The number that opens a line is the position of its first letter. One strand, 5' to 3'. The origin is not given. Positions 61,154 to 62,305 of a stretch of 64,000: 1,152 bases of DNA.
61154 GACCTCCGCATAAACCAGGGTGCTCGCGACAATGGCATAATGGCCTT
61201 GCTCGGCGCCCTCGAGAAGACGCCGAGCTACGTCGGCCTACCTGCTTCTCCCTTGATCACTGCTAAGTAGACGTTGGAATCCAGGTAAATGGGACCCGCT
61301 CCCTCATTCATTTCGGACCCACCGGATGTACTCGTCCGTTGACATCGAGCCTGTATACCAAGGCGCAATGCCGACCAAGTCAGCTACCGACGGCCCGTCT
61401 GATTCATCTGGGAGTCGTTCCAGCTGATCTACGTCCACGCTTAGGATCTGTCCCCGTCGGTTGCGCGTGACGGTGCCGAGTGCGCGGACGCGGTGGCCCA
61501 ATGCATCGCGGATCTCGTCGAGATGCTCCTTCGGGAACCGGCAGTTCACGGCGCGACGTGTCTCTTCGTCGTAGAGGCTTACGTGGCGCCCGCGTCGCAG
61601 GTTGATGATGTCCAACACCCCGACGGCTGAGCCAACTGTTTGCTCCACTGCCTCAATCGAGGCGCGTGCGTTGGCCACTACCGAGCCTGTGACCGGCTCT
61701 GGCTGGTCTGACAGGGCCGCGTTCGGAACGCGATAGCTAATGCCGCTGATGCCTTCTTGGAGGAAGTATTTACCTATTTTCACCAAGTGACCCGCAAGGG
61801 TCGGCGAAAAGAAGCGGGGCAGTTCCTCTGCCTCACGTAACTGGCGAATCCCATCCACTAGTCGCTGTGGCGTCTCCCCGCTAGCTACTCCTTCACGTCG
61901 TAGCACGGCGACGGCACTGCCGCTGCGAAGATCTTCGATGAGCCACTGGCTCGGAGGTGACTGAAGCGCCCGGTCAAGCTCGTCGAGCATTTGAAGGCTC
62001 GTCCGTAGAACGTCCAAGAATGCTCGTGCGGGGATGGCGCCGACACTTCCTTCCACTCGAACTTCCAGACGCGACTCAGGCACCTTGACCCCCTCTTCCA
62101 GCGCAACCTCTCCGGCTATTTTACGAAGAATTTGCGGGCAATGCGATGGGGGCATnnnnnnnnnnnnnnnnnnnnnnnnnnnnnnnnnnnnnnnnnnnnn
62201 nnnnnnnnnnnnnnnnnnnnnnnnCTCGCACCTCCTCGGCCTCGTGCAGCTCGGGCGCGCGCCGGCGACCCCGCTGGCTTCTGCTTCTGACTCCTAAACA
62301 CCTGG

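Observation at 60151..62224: Unknown 283-306 aa protein + PIN nuclease + SF2-helicase stub form one collinear, translationally coupled module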

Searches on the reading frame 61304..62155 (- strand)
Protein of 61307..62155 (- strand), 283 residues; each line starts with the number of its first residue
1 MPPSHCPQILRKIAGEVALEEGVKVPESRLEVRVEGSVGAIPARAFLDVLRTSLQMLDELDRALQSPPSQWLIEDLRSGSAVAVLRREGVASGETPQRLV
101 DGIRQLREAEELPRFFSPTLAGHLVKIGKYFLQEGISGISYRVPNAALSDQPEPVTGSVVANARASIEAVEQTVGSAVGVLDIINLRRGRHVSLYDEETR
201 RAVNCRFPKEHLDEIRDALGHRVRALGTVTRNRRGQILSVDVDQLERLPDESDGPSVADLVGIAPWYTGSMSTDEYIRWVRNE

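Call 7: search_protein_families(library=pfam, proteins=[window:61307-62155:-], max_evalue=1)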
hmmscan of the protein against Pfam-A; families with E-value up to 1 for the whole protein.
seq(283 aa): 0 families

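Call 8: search_protein_families(library=ncbifam, proteins=[window:61307-62155:-], max_evalue=1)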
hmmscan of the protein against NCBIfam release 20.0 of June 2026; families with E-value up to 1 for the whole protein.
seq(283 aa): 0 families

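Call 9: find_homologous_proteins(query=window:61307-62155:-, max_evalue=0.01)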
Query seq(283 aa) (283 aa): 32 proteins with E <= 0.01 among 5594 candidates.
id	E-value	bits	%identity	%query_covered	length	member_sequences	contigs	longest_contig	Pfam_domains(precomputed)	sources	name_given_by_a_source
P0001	4.1e-178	609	99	100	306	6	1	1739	-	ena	-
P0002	2.2e-93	331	62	91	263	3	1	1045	-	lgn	-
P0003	3.2e-93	330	61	90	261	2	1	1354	-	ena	-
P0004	1.7e-88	315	59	91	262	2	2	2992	-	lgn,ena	-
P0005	9.9e-88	312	60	90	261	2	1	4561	-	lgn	-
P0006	1.0e-87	312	62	90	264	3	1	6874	-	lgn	-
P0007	1.5e-87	312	60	90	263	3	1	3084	-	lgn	-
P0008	1.9e-86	308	59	90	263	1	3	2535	-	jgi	jgi:hypothetical protein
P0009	3.7e-86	307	60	91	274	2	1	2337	-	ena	-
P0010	9.0e-86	306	58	90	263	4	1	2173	-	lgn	-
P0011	3.2e-85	304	56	90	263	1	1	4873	-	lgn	-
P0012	5.0e-85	303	59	90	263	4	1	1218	-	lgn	-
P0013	6.1e-84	300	59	91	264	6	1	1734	-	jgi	jgi:hypothetical protein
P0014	6.3e-84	300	56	90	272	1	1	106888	-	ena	-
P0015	8.7e-84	299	58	93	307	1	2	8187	-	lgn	-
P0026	2.1e-77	278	54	91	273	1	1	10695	-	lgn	-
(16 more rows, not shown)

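Call 10: find_encoding_contigs(protein=P0014, flank=10000, max_places=3)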
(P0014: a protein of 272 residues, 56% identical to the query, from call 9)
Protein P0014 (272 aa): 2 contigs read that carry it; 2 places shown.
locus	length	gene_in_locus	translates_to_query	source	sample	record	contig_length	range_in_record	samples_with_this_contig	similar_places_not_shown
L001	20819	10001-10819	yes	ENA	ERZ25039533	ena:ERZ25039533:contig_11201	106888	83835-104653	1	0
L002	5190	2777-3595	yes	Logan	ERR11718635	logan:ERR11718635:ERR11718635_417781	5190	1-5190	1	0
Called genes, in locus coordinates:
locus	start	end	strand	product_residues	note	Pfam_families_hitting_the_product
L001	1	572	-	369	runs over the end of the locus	PF00877:NLPC_P60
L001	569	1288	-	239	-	-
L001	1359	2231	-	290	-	-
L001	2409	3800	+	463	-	-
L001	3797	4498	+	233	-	PF00702:Hydrolase, PF13419:HAD_2, PF13242:Hydrolase_like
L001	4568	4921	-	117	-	-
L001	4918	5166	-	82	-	-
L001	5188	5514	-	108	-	-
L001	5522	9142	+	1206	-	PF08751:TrwC, PF13245:AAA_19, PF13604:AAA_30, PF27170:SH3_Rv2311 (weak)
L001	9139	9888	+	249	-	-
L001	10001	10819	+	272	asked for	-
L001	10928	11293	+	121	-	-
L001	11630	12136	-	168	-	-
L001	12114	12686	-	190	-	PF00271:Helicase_C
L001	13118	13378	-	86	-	-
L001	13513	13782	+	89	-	PF05066:HARE-HTH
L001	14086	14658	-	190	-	-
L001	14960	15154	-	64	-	-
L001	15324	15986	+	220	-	-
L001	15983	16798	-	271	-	-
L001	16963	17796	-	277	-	PF19778:RE_endonuc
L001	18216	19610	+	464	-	PF00872:Transposase_mut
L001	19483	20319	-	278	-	PF01610:DDE_Tnp_ISL3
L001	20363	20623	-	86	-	-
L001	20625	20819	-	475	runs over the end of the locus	PF00872:Transposase_mut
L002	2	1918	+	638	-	?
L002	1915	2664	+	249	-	-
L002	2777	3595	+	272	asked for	-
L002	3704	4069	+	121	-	-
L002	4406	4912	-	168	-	-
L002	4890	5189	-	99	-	?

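Call 11: find_encoding_contigs(protein=P0026, flank=8000, max_places=3)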
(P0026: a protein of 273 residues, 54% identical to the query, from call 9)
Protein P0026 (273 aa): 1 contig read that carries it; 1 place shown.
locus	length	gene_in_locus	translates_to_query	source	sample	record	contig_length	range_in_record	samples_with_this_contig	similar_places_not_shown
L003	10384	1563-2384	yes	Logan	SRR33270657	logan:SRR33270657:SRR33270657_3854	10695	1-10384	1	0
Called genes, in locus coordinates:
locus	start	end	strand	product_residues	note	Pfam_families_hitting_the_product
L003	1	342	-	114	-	?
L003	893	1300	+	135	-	-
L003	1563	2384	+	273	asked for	-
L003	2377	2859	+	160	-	PF01850:PIN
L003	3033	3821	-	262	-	-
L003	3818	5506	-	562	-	PF02511:Thy1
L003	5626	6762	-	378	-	PF00924:MS_channel_2nd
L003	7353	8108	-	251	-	PF01135:PCMT (weak), PF01209:Ubie_methyltran, PF13489:Methyltransf_23, PF13847:Methyltransf_31, PF08241:Methyltransf_11, PF08242:Methyltransf_12, PF13649:Methyltransf_25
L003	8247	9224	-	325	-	PF01040:UbiA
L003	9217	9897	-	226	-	PF00440:TetR_N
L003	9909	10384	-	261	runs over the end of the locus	?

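Call 12: find_encoding_contigs(protein=P0015, flank=8000, max_places=3)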
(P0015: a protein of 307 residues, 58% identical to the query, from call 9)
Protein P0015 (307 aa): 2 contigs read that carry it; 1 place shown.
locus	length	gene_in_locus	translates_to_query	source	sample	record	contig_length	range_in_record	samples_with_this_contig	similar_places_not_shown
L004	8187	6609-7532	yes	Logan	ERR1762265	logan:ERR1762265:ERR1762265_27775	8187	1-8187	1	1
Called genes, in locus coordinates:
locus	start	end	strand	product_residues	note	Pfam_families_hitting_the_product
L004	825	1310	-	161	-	-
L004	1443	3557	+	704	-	PF01555:N6_N4_Mtase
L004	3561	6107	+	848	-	PF04851:ResIII, PF27151:YagJ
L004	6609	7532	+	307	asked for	-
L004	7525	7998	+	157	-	PF01850:PIN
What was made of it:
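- Helicases and methyltransferases occur near some relatives (calls 10, 12).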

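Call 17: find_related_loci(query=A1, collection=genome_contigs, flank=6000)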
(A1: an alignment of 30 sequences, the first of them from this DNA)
Query A1 (283 aa) in genome_contigs; peptide patterns used: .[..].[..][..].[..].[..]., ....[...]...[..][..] (x = any residue, [..] = any of these).
102 stretches matched a pattern; 6 encode a relative of the query (tblastn E <= 1e-3); 6 distinct loci.
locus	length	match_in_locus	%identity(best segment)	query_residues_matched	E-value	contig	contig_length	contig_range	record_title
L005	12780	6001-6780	58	27-283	1e-94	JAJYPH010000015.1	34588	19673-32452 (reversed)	MAG: Bacillota bacterium isolate DS3.bin47 NODE_1018_length_34588_cov_2.905168, whole genome shotgun sequence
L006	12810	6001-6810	57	19-282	1e-91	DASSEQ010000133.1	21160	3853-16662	MAG TPA_asm: Mycobacteriales bacterium isolate SMAG_U982 k141_399777, whole genome shotgun sequence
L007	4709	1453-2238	58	25-281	2e-89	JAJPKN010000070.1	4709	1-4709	MAG: Actinomycetota bacterium isolate Centralia_MAG_82 k107_22142343, whole genome shotgun sequence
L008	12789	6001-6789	56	25-282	4e-88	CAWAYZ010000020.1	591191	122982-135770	MAG: uncultured Acidimicrobiaceae bacterium isolate MFD05512.bin.2.165 genome assembly, contig: contig_7243, whole genom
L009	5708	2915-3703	51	25-282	6e-79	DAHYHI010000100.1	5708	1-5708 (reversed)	MAG TPA_asm: Acidimicrobiaceae bacterium isolate clean4135 k141_455006, whole genome shotgun sequence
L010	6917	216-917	51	53-281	5e-69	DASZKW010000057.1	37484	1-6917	MAG TPA_asm: Acidimicrobiales bacterium isolate SMAG_U5848 k141_88608, whole genome shotgun sequence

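Call 21: predict_structure(alignment_id=A1)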
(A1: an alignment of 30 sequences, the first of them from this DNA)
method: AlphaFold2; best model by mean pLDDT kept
length: 283 residues; sequences in the alignment: 30
mean_pLDDT: 83.9   pTM: 0.77
mean pLDDT of the five models: 83.9, 83.8, 83.8, 82.0, 81.8
residues with pLDDT >= 90: 165; 70-90: 54; 50-70: 48; < 50: 16
segments of 3 or more residues with pLDDT < 50: 14-16, 260-263
pLDDT, mean of each block of 10 residues (from residue 1): 50 50 77 94 96 95 82 85 89 86 97 94 97 95 85 97 97 96 71 88 91 89 96 96 93 56 53 64 52
secondary structure, 60 per line:
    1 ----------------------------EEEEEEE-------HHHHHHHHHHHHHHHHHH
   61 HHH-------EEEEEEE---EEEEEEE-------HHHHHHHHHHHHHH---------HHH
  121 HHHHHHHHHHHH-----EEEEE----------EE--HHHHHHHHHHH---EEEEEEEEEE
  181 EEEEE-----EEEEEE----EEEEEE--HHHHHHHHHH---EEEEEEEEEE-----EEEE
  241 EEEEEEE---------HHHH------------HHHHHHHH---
elements in order: E29-35 H43-63 E71-77 E81-87 H95-108 H118-132 E138-142 H157-167 E171-185 E191-196 E201-206 H209-218 E222-231 E237-247 H257-260 H273-280
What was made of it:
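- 61304..62083 (-): Lead gene: intact 259-aa member of an unnamed family (ferredoxin-like N-domain + OB fold + conserved C-terminal tail). Likely start is GTG 62083. The AlphaFold model has pLDDT 83.9 (call 21).
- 61415..61645 (-): OB-fold barrel (residues ~147-223) with conserved GSVxGxL and RNxxGQ motifs. Secondary structure from call 21.
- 61307..61411 (-): C-terminal tail (residues 225-259; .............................). It is highly conserved but modelled with low confidence. Proposed PIN-binding element. pLDDT is 52-64 (call 21).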

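Call 24: fold_search(model_id=the predicted structure, library=pdb)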
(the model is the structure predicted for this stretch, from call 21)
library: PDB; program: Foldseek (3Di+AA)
matches with E <= 10: 857; with E <= 0.001: 1
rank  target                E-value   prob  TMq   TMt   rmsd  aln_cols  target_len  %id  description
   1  4joi_A                9.5e-04  1.00  0.19  0.33  12.7       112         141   14  Crystal structure of the human telomeric Stn1-Ten1 complex (released 2013-05-29)
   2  5hgq_D                4.8e-03  1.00  0.24  0.15  13.2       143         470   15  Loa loa Lysyl-tRNA synthetase in complex with Cladosporin. (released 2016-10-26)
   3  4ycv_B                5.4e-03  1.00  0.22  0.14   9.3       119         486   12  Crystal structure of cladosporin in complex with plasmodium lysyl-tRNA synthetase (released 2015-06-24)
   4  5hgq_C                5.7e-03  1.00  0.20  0.13   4.6        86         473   17  Loa loa Lysyl-tRNA synthetase in complex with Cladosporin. (released 2016-10-26)
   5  6pqh_B                7.6e-03  1.00  0.22  0.13   7.2       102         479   16  Crystal structure of Asparagine-tRNA ligase from Elizabethkingia sp. CCUG 26117 (released 2019-07-31)
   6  6ilh_A                7.6e-03  0.99  0.23  0.14   9.1       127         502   12  Crystal Structure of human lysyl-tRNA synthetase L350H mutant (released 2019-02-27)
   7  8sok_B                1.0e-02  0.99  0.19  0.16  11.1       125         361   14  Cryo-EM structure of human CST bound to POT1(ESDL)/TPP1 in the presence of telomeric ssDNA (released 2023-06-07)
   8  6pqh_D                1.1e-02  1.00  0.22  0.14   7.6       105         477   15  Crystal structure of Asparagine-tRNA ligase from Elizabethkingia sp. CCUG 26117 (released 2019-07-31)
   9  5zh2_B                1.2e-02  1.00  0.22  0.14   6.7        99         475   12  CRYSTAL STRUCTURE OF PfKRS WITH INHIBITOR CLADO-5 (released 2018-06-27)
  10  3bju_A                1.3e-02  1.00  0.23  0.14   4.5        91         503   14  Crystal Structure of tetrameric form of human lysyl-tRNA synthetase (released 2008-02-05)
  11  8hyr_B                1.3e-02  0.99  0.22  0.14   9.6       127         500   10  Crystal structure of human KARS apo (released 2024-07-10)
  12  5hgq_B                1.4e-02  0.99  0.21  0.13  14.3       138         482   15  Loa loa Lysyl-tRNA synthetase in complex with Cladosporin. (released 2016-10-26)
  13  8hyr_A                1.4e-02  0.99  0.22  0.13   9.5       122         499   13  Crystal structure of human KARS apo (released 2024-07-10)
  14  5zh2_A                1.4e-02  1.00  0.23  0.15   6.1       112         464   12  CRYSTAL STRUCTURE OF PfKRS WITH INHIBITOR CLADO-5 (released 2018-06-27)
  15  4ycu_B                1.4e-02  1.00  0.23  0.14   4.6        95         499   13  Crystal structure of cladosporin in complex with human lysyl-tRNA synthetase (released 2015-06-10)
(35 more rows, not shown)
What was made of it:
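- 61415..61645 (-): Foldseek hits to the OB domains of Stn1, LysRS/AsnRS and ExoVII (E 1e-3 to 3e-2; call 24).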

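Call 25: fold_search(model_id=the predicted structure, library=viral)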
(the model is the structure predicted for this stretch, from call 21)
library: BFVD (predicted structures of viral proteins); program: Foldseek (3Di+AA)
matches with E <= 10: 560; with E <= 0.001: 3
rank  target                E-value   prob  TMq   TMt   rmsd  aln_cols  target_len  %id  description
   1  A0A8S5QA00            2.0e-09  1.00  0.37  0.29  14.7       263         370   10  DUF6575 domain-containing protein [Siphoviridae sp. ctoic9]
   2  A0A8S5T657            5.3e-08  1.00  0.37  0.39  12.7       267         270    9  Uncharacterized protein [Myoviridae sp. ctLIM9]
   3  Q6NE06                1.3e-07  1.00  0.42  0.33  11.2       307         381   10  Uncharacterized protein [Leptospira phage LE1]
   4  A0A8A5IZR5            3.3e-03  1.00  0.22  0.14   5.7        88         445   20  (no name in the UniProt tables at hand)
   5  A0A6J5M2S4            7.9e-03  1.00  0.20  0.45   4.7        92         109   11  Uncharacterized protein [uncultured Caudovirales phage]
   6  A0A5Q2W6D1            1.0e-02  0.99  0.22  0.06  14.0       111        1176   14  (no name in the UniProt tables at hand)
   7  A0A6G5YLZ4            1.0e-02  0.96  0.20  0.10  14.5       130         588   11  (no name in the UniProt tables at hand)
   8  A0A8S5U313            1.3e-02  1.00  0.23  0.19   3.1        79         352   14  Host cell surface-exposed lipoprotein [Siphoviridae sp. ctoyo6]
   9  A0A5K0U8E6            2.0e-02  1.00  0.21  0.11   4.9        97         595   14  lysine--tRNA ligase [Yasminevirus sp. GU-2018]
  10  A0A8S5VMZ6            4.5e-02  0.97  0.22  0.10   4.8        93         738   12  (no name in the UniProt tables at hand)
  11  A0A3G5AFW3            5.0e-02  0.97  0.23  0.10   6.8       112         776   10  AAA+ ATPase domain-containing protein [Solivirus sp.]
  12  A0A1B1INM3            5.3e-02  0.89  0.20  0.22  12.6       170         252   13  (no name in the UniProt tables at hand)
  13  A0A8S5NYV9            5.7e-02  0.96  0.20  0.25   5.6        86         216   15  tRNA_anti-like [Siphoviridae sp. ctiMP24]
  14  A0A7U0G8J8            6.0e-02  0.63  0.22  0.39   7.4       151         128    8  (no name in the UniProt tables at hand)
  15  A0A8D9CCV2            6.0e-02  0.54  0.15  0.38  10.8       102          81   14  Uncharacterized protein [uncultured marine phage]
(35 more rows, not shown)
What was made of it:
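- Closest known: DUF6575-containing phage and defence proteins. Same: The best Foldseek match of the full-length model in the viral library is a DUF6575 protein (E 2e-9, 263 aligned columns; call 25).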

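Call 27: search_solved_structures(query=A1, max_evalue=10)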
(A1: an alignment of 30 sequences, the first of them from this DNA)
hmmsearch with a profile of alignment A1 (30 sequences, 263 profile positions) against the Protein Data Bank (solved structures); distinct sequences matched with E-value up to 10: 0.
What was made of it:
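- Tried and rejected: Profile search of the lead family against PDB sequences: no hit at E<=10 (call 27).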

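Call 30: find_encoding_contigs(protein=P0001, flank=6000, max_places=6)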
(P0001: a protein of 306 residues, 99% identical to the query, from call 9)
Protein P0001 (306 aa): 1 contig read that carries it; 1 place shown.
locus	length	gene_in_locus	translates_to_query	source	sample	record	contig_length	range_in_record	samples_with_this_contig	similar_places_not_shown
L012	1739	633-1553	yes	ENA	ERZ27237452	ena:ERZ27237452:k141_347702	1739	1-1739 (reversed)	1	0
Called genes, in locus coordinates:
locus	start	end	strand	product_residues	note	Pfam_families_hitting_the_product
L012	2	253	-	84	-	?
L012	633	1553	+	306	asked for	-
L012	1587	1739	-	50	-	?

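Call 32: search_protein_representatives(alignment_id=A1)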
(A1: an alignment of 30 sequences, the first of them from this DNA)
Query: 30 sequences, 263 profile positions. Proteins with E-value up to 0.001 (for the whole library): 2944; up to 1e-10: 1554; up to 1e-30: 187. The best 150 are listed.
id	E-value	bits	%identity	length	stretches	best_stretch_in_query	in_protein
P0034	4.6e-103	360.3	-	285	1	2-263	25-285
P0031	2.6e-88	311.9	-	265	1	4-263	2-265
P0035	2.6e-74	266.1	-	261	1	4-263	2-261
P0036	7.3e-71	254.7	-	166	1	100-263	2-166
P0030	6.5e-64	232.0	-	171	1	116-263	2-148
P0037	4.2e-61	222.7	-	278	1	3-262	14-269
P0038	9.8e-53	195.3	-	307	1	4-261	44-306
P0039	4.0e-52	193.3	-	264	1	6-262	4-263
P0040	1.8e-51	191.2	-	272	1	3-263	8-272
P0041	4.1e-51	190.0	-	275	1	3-262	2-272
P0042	2.7e-50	187.3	-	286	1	3-262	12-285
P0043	1.2e-49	185.2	-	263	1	5-263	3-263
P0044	1.5e-49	184.9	-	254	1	73-256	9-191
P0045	2.0e-49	184.4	-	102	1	162-263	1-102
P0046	6.0e-49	182.9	-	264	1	4-260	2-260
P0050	2.6e-48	180.8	-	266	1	4-263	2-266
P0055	1.4e-46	175.2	-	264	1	5-263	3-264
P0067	1.2e-43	165.5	-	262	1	4-263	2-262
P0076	6.0e-42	160.0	-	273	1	2-262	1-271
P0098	2.7e-39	151.2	-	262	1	4-263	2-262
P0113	7.1e-38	146.6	-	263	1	3-262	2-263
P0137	1.2e-36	142.6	-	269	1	4-262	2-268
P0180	4.1e-33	131.0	-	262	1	5-263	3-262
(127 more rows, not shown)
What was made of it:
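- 61304..62083 (-): The profile finds 2,944 clusters at 50% identity (call 32).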
